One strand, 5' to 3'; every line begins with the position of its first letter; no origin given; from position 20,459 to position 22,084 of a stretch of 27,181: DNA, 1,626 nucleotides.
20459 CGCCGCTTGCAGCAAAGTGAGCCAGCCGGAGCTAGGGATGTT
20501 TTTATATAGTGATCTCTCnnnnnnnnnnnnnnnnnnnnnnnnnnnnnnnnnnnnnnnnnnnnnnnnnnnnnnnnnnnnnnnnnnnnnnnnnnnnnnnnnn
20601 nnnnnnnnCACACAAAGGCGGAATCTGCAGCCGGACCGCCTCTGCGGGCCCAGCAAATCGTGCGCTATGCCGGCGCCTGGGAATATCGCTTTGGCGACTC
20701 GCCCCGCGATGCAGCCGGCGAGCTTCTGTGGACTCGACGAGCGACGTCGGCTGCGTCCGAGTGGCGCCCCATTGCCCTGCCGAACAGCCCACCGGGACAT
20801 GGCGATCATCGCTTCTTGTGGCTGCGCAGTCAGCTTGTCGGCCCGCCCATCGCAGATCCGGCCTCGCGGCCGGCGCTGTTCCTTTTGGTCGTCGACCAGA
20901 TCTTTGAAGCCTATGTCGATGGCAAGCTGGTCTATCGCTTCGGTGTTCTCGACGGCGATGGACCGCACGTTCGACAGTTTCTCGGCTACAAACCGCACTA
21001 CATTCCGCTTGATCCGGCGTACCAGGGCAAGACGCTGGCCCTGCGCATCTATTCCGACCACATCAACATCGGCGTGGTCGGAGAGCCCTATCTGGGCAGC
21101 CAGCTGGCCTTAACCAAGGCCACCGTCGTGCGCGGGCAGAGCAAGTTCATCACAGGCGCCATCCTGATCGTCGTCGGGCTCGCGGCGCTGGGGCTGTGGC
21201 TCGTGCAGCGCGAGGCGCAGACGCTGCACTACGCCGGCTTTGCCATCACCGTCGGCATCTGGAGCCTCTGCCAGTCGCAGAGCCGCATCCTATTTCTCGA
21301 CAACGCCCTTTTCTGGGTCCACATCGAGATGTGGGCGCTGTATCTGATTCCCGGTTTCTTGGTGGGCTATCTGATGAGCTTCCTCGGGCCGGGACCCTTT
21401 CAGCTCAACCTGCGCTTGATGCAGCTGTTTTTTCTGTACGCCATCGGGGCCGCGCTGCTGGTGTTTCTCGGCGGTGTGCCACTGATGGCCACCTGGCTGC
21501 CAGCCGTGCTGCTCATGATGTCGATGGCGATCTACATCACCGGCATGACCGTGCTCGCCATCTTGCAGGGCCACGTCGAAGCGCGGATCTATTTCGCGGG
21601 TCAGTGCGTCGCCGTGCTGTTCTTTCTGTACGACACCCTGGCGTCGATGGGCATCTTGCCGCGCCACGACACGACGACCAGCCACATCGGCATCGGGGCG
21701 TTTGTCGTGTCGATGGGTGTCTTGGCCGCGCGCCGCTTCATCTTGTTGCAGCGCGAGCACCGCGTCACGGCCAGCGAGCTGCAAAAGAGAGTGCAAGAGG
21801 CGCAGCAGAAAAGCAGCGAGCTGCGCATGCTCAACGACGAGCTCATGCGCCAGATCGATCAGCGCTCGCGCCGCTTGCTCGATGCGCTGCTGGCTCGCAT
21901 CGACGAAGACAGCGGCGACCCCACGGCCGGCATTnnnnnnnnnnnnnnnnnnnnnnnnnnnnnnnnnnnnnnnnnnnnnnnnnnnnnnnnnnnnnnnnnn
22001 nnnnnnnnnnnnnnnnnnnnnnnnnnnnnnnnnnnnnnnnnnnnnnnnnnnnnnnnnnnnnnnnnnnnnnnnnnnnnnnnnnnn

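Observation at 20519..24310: Adjacent 7TM-receptor Ser/Thr kinase and FHA-domain sigma-54 activator: candidate phospho-Thr to FHA to sigma-54 signalling pair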

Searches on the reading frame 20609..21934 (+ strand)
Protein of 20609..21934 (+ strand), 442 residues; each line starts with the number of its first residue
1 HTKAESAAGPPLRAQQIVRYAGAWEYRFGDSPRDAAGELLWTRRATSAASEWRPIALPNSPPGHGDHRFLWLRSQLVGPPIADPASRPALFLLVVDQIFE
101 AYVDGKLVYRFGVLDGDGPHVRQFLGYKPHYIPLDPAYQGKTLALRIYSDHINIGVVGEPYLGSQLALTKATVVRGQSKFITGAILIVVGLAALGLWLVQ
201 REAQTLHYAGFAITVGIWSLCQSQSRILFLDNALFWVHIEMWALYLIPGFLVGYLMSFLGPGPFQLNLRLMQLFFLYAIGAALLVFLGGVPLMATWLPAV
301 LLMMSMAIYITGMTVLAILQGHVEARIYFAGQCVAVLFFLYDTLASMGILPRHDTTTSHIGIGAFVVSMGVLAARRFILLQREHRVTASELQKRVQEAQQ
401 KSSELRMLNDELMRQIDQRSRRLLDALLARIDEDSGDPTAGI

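Call 34: find_related_loci(query=A1, collection=genome_contigs, flank=8000)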
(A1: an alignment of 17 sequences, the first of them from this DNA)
Query A1 (442 aa) in genome_contigs; peptide patterns used: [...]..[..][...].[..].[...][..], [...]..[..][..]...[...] (x = any residue, [..] = any of these).
122 stretches matched a pattern; 33 encode a relative of the query (tblastn E <= 1e-3); 32 distinct loci.
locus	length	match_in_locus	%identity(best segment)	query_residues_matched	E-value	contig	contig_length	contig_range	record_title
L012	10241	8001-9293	68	16-442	0e+0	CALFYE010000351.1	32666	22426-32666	MAG TPA_asm: uncultured Myxococcales bacterium isolate SRR6231182_bin.43_CONCOCT_v1.1_MAG genome assembly, contig: ERZ65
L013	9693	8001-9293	68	16-442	0e+0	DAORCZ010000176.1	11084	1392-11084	MAG TPA_asm: Pseudomonadota bacterium isolate AMR_MDS_0893 NODE_3938_length_11084_cov_6.111252, whole genome shotgun seq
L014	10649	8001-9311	66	7-442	0e+0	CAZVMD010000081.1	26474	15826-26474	MAG TPA_asm: uncultured Myxococcales bacterium isolate SRP189682_co2_147 genome assembly, contig: NODE_2463_length_26474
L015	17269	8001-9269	37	10-428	5e-93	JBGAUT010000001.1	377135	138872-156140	MAG: Polyangia bacterium isolate MAG_MBR_AS.52 MBRAS-52_NODE_1_length_377135_cov_6.560418, whole genome shotgun sequence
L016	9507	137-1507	38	20-428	2e-91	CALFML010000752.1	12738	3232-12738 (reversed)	MAG TPA_asm: uncultured Myxococcales bacterium isolate SRR6231182_bin.80_CONCOCT_v1.1_MAG genome assembly, contig: ERZ65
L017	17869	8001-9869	46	20-435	3e-91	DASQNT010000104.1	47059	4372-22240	MAG TPA_asm: Polyangiaceae bacterium isolate SMAG_U10783 k141_79480, whole genome shotgun sequence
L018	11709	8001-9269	37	10-428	1e-89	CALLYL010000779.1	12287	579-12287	MAG TPA_asm: uncultured Myxococcales bacterium isolate SRR5676476_bin.50_CONCOCT_v1.1_MAG genome assembly, contig: ERZ72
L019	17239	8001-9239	39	20-434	1e-88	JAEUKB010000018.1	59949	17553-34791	MAG: Myxococcales bacterium isolate new MAG-84 k141_4302230, whole genome shotgun sequence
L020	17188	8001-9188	39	20-420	8e-84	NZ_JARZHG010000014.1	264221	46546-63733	Polyangium sp. y55x31 NODE_14_length_264221_cov_17.739176, whole genome shotgun sequence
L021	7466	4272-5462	41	14-414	5e-83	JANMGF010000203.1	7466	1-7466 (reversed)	MAG: Polyangium sp. isolate OTE_70b_concoct_23 OTE_70b_k141_2256728, whole genome shotgun sequence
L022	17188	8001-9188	39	20-420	3e-82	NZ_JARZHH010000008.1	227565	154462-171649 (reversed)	Polyangium sp. 6x1 NODE_8_length_227565_cov_23.926600, whole genome shotgun sequence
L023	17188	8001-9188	39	20-420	9e-82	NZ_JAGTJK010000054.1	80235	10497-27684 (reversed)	Polyangium jinanense strain SDU13 Scaffold54, whole genome shotgun sequence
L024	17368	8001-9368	37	20-428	3e-81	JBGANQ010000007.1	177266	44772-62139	MAG: Polyangia bacterium isolate MAG_MBR_H10.6 MBRH10-6_opera_contig_351, whole genome shotgun sequence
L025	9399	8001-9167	39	20-413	2e-79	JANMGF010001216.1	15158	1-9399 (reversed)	MAG: Polyangium sp. isolate OTE_70b_concoct_23 OTE_70b_k141_464655, whole genome shotgun sequence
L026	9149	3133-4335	39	5-414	1e-79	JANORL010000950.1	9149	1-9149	MAG: Polyangiaceae bacterium isolate VAR_4_metabat_184 VAR_4_k141_1878600, whole genome shotgun sequence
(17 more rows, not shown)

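Call 41: predict_structure(alignment_id=A1)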
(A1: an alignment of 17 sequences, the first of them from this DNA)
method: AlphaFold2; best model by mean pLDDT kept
length: 442 residues; sequences in the alignment: 17
mean_pLDDT: 85.3   pTM: 0.76
mean pLDDT of the five models: 85.3, 84.7, 83.6, 83.2, 82.5
residues with pLDDT >= 90: 178; 70-90: 225; 50-70: 29; < 50: 10
segments of 3 or more residues with pLDDT < 50: 1-7, 440-442
pLDDT, mean of each block of 10 residues (from residue 1): 47 89 88 87 67 77 72 91 85 87 94 85 84 92 91 80 92 87 93 93 91 94 82 88 94 90 91 96 92 88 92 92 91 90 79 76 88 84 83 86 86 86 81 60 44
secondary structure, 60 per line:
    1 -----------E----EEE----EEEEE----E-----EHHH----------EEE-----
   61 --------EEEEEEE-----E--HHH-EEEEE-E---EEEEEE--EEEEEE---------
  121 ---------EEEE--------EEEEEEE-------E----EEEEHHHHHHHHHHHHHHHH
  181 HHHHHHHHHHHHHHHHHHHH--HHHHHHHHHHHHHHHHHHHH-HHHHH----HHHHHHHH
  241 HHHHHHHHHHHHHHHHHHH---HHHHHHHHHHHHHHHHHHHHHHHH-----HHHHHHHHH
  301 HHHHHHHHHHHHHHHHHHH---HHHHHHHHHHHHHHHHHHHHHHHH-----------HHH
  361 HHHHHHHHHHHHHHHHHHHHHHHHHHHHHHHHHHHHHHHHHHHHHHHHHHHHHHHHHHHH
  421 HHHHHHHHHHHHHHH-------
elements in order: E17-19 E24-28 E53-55 E69-75 E88-92 E98-103 E106-111 E130-133 E142-148 E161-164 H165-200 H203-222 H224-228 H233-259 H263-286 H292-319 H323-346 H358-435

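Call 48: fold_search(model_id=the predicted structure, library=pdb)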
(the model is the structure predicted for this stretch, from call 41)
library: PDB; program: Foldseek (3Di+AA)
matches with E <= 10: 867; with E <= 0.001: 19
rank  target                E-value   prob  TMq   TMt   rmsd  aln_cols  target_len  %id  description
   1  7drt_B                6.2e-05  0.97  0.21  0.19  18.2       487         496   10  Human Wntless in complex with Wnt3a (released 2021-07-14)
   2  7kc4_B                1.3e-04  1.00  0.31  0.29  14.2       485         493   10  Human WLS in complex with WNT8A (released 2021-01-06)
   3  8tzr_B                1.8e-04  1.00  0.32  0.30  14.4       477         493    9  Structure of human Wnt3a bound to WLS and CALR (released 2023-10-18)
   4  7vqm_A                1.9e-04  1.00  0.24  0.19   5.7       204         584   13  GH2 beta-galacturonate AqGalA in complex with galacturonide (released 2021-11-24)
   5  8dhl_B                2.1e-04  1.00  0.24  0.13   3.6       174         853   16  Tannerella forsythia beta-glucuronidase (L2) (released 2023-05-17)
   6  6d1n_A                3.1e-04  1.00  0.26  0.20   5.2       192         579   12  Apo structure of Bacteroides uniformis Beta-glucuronidase 1 (released 2018-10-17)
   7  6u7i_C                3.6e-04  1.00  0.21  0.16   4.8       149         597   15  Faecalibacterium prausnitzii Beta-glucuronidase (released 2019-10-30)
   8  6d89_A                3.8e-04  1.00  0.24  0.19   6.3       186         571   13  Bacteroides uniformis beta-glucuronidase 1 with N-terminal loop deletion (released 2018-10-17)
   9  6ld0_A                4.2e-04  1.00  0.21  0.16   5.6       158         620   14  Structure of Bifidobacterium dentium beta-glucuronidase complexed with C6-hexyl uronic isofagomine (released 2021-01-27)
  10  6zjq                  4.2e-04  1.00  0.23  0.11   6.8       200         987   14  Cold-adapted beta-D-galactosidase from Arthrobacter sp. 32cB mutant E517Q in complex with galactose (released 2020-08-05)
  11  6d89_B                4.7e-04  1.00  0.23  0.18   6.6       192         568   12  Bacteroides uniformis beta-glucuronidase 1 with N-terminal loop deletion (released 2018-10-17)
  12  6se8                  5.3e-04  1.00  0.23  0.11   6.8       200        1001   14  Cold-adapted beta-D-galactosidase from Arthrobacter sp. 32cB mutant E441Q (released 2019-09-11)
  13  6ed1_A                5.6e-04  1.00  0.24  0.13   4.0       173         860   14  Bacteroides dorei Beta-glucuronidase (released 2019-02-13)
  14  7pjj                  5.6e-04  1.00  0.18  0.11   8.4       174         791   14  Structure of the Family-3 Glycosyl Hydrolase BcpE2 from Streptomyces scabies (released 2022-07-13)
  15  5z1b_C                5.9e-04  1.00  0.21  0.15   5.7       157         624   14  Structure of Bifidobacterium dentium beta-glucuronidase complexed with coumarin-3-O-glucuronide (released 2018-12-12)
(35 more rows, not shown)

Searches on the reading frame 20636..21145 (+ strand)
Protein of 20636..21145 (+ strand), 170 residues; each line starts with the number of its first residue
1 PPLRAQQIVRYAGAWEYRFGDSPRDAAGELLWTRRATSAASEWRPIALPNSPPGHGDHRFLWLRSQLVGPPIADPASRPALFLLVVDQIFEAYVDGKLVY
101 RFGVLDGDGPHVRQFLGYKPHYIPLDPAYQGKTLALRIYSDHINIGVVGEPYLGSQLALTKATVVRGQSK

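Call 25: search_protein_families(library=pfam, proteins=[window:20636-21145:+], max_evalue=1)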
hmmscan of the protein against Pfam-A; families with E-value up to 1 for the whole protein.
seq(170 aa): 0 families
